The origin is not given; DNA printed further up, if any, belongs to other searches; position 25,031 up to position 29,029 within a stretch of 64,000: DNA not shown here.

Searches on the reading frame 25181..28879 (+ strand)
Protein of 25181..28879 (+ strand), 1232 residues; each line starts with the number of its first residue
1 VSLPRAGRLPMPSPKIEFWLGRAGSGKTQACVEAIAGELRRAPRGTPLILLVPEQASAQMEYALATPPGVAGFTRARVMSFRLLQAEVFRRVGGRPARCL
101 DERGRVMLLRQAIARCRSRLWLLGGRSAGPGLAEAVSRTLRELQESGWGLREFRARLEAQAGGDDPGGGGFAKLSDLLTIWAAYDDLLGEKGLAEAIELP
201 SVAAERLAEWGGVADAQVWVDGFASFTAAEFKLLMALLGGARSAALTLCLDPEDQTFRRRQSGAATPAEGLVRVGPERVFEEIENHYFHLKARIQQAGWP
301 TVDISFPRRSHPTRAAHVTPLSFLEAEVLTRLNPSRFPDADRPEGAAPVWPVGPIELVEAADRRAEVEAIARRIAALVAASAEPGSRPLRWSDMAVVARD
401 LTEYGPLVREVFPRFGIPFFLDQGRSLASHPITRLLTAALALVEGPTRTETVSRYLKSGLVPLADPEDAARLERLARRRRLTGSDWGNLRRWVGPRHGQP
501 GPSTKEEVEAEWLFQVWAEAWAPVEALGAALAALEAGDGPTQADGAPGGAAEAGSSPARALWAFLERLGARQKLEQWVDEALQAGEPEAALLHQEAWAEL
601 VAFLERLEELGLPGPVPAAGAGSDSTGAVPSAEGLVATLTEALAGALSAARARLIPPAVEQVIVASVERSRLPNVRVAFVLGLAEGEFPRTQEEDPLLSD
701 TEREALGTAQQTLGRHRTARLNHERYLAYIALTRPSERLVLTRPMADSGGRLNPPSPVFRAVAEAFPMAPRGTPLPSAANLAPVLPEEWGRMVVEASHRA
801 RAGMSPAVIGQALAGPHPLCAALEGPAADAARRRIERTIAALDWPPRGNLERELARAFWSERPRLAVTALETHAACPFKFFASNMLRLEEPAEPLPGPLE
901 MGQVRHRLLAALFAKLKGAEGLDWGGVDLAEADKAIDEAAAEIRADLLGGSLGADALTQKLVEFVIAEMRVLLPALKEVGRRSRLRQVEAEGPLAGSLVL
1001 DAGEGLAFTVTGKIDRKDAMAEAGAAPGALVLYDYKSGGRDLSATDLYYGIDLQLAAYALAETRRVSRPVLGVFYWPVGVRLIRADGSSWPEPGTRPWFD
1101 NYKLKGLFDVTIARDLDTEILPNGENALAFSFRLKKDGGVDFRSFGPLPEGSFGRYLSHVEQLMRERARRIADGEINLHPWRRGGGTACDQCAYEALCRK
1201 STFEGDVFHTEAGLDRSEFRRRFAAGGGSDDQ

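Call 58: search_protein_families(library=pfam, proteins=[window:25181-28879:+], max_evalue=0.00001)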
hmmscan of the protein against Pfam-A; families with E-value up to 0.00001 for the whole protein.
window:25181-28879:+ (1232 aa): 2 families
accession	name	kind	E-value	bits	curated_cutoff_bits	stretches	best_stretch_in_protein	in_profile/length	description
PF21445.3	ADDB_N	-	2.1e-50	172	26.6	1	18-256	1-239/290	ADDB, N-terminal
PF12705.13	PDDEXK_1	-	9.1e-26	91.7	22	1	864-1199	1-247/247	PD-(D/E)XK nuclease superfamily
